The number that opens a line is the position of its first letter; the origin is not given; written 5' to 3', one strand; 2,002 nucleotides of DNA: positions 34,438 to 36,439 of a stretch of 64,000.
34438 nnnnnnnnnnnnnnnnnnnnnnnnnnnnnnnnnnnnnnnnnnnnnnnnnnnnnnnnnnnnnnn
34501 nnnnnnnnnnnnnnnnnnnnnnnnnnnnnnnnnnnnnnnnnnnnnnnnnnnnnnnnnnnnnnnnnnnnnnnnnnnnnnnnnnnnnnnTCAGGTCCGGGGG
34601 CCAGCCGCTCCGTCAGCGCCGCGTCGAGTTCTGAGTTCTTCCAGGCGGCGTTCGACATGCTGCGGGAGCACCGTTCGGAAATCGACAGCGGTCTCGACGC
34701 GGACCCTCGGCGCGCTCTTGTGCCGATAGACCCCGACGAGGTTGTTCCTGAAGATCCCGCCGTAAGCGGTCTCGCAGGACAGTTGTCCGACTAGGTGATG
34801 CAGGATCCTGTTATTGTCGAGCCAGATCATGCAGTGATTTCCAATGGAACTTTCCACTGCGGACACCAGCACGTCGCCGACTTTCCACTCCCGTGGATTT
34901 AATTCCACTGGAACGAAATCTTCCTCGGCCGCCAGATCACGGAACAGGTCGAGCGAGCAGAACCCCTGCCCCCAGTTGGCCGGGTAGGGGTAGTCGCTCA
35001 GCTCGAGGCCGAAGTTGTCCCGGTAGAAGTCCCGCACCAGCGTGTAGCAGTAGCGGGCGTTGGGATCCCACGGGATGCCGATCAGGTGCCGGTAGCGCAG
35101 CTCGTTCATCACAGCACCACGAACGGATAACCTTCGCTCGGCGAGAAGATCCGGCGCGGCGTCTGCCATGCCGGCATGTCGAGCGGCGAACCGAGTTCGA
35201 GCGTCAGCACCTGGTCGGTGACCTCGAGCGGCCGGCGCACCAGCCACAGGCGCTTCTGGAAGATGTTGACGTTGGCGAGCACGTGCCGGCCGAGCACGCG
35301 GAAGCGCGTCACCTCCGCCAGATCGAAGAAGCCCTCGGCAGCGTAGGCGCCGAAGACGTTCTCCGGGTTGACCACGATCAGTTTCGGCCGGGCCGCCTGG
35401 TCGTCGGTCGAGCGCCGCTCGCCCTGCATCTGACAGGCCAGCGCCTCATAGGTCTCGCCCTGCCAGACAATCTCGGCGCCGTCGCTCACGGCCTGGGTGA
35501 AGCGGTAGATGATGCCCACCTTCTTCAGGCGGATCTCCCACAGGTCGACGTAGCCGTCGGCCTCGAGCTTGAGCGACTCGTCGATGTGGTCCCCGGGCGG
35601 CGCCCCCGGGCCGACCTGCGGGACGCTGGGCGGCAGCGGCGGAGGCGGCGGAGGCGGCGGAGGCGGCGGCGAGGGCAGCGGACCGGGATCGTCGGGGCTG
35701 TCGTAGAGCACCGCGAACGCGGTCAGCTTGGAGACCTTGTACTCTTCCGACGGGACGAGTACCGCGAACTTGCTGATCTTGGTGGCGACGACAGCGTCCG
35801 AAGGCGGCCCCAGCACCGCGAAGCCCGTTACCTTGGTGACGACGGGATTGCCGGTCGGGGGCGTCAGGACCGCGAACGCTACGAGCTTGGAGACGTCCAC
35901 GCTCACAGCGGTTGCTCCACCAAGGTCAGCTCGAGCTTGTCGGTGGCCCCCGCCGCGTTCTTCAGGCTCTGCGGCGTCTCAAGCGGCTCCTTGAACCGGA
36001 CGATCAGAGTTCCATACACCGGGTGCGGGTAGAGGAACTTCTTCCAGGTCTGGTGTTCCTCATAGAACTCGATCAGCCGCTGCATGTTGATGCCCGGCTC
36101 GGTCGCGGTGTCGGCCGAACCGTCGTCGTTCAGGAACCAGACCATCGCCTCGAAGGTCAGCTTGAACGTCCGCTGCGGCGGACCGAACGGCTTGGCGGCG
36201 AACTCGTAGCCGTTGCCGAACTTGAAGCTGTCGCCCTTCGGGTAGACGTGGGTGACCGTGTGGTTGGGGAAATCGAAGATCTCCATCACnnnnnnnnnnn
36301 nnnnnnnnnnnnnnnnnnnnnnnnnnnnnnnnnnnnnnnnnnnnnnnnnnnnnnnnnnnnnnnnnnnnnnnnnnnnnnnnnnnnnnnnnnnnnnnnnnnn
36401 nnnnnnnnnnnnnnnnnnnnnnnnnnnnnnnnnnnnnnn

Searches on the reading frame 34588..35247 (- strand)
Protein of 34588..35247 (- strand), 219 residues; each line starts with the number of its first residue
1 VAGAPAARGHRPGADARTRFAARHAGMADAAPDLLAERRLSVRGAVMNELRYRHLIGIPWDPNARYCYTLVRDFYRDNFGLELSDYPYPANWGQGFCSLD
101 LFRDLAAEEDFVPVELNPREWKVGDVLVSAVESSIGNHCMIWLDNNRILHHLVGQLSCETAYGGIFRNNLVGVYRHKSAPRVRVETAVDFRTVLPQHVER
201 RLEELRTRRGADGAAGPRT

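Call 3: search_protein_families(library=pfam, proteins=[window:34588-35247:-], max_evalue=1)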
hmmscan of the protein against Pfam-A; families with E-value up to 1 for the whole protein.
window:34588-35247:- (219 aa): 1 family
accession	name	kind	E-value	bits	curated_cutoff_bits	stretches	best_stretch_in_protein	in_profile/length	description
PF00877.26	NLPC_P60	-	8e-09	35.9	23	1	67-174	16-104/105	NlpC/P60 family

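Call 4: search_protein_families(library=phrogs, proteins=[window:34588-35247:-], max_evalue=0.1)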
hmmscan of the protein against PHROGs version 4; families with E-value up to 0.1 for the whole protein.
window:34588-35247:- (219 aa): 5 families
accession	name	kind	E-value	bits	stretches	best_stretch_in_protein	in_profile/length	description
phrog_30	-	tail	1.7e-28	101.3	1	54-180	401-523/544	minor tail protein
phrog_2552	-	unknown function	5.6e-28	98.5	1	60-185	8-129/142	-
phrog_28576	-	unknown function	2.6e-09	37.8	1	42-211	60-216/399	-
phrog_23263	-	moron, auxiliary metabolic gene and host takeover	0.0012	20.1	1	120-154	28-61/61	membrane protein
phrog_24556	-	unknown function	0.015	16.5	1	67-140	4-72/86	-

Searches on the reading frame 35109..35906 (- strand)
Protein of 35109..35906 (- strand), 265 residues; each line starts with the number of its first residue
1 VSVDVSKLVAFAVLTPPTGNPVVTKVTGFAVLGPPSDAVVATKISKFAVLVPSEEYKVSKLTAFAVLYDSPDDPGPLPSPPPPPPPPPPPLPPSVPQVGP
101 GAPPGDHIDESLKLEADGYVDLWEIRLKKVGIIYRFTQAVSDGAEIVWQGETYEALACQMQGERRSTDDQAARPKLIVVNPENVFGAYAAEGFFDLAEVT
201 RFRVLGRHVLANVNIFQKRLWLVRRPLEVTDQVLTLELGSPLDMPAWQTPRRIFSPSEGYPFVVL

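Call 3: search_protein_families(library=pfam, proteins=[window:35109-35906:-], max_evalue=1)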
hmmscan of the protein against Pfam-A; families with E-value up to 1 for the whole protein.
window:35109-35906:- (265 aa): 3 families
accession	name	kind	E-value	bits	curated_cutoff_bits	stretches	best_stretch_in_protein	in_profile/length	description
PF05100.17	Phage_tail_L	-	6.2e-08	32.6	25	1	134-253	8-139/206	Phage minor tail protein L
PF09931.15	Phage_phiJL001_Gp84_N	-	0.0034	18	26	1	120-243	16-134/160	Baseplate hub protein, N-terminal attachment domain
PF00608.22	Adeno_shaft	-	0.17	12.1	30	1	225-243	5-23/44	Adenoviral fibre protein (repeat/shaft region)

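Call 4: search_protein_families(library=phrogs, proteins=[window:35109-35906:-], max_evalue=0.1)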
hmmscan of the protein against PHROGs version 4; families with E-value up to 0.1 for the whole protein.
window:35109-35906:- (265 aa): 5 families
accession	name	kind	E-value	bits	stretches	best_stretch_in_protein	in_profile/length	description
phrog_18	-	tail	2e-30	107.6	1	108-254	150-315/573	minor tail protein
phrog_2959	-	tail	5.5e-10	39.8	1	106-186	7-89/102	minor tail protein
phrog_4199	-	tail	4.8e-06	27.2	1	107-210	8-114/311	minor tail protein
phrog_2732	-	unknown function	0.024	15.5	1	108-159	9-62/67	-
phrog_13568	-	unknown function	0.096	14.6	0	69-103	6-40/93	-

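Call 9: find_homologous_proteins(query=window:35109-35906:-, max_evalue=0.001)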
Query window:35109-35906:- (265 aa): 4 proteins with E <= 0.001 among 1829 candidates.
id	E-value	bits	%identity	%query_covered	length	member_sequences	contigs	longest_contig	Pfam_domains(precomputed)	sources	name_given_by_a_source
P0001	2.8e-171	586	100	99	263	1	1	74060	PF05100.18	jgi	jgi:hypothetical protein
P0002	1.1e-55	207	59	62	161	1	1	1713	PF05100.18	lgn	-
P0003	1.1e-47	181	53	62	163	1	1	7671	PF05100.18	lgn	-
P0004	9.8e-8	50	33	52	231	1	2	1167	PF05100.18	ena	-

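Call 29: predict_structure(protein=window:35109-35906:-)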
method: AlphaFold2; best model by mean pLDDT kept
length: 265 residues; sequences in the alignment: 1
mean_pLDDT: 36.7   pTM: 0.21
mean pLDDT of the five models: 36.7, 31.1, 30.3, 27.7, 27.5
residues with pLDDT >= 90: 0; 70-90: 4; 50-70: 16; < 50: 245
segments of 3 or more residues with pLDDT < 50: 1-74, 96-265
pLDDT, mean of each block of 10 residues (from residue 1): 33 41 38 32 35 37 35 51 70 49 36 30 27 29 34 35 35 36 33 35 40 36 33 31 34 31 28
secondary structure, 60 per line:
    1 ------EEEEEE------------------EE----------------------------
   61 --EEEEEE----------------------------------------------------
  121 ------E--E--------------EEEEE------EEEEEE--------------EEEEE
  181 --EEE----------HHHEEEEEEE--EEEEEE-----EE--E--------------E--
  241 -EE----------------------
elements in order: E7-12 E63-68 E145-149 E156-161 E176-180 E183-185 E199-205 E208-213

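Call 82: search_protein_families(library=ncbifam, proteins=[window:35109-35906:-], max_evalue=0.01)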
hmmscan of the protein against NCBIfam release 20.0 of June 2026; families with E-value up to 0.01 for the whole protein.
window:35109-35906:- (265 aa): 1 family
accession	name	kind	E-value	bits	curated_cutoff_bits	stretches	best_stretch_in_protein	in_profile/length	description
TIGR01600.1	phage_tail_L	equivalog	1.3e-10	40.9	70.75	1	111-253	2-157/224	phage minor tail protein L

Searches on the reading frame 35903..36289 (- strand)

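Call 3: search_protein_families(library=pfam, proteins=[window:35903-36289:-], max_evalue=1)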
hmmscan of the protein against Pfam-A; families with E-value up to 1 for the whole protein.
window:35903-36289:- (128 aa): 1 family
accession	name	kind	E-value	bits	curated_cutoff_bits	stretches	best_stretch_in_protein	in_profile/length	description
PF05939.18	Phage_min_tail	-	0.0055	17.5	39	0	67-94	52-79/108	Phage minor tail protein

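Call 4: search_protein_families(library=phrogs, proteins=[window:35903-36289:-], max_evalue=0.1)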
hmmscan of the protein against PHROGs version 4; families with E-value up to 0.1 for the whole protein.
window:35903-36289:- (128 aa): 2 families
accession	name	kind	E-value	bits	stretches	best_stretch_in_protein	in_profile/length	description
phrog_34212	-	unknown function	1.5e-44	152.3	1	2-127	5-134/134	-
phrog_10149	-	unknown function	0.091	13.7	0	32-62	108-138/190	-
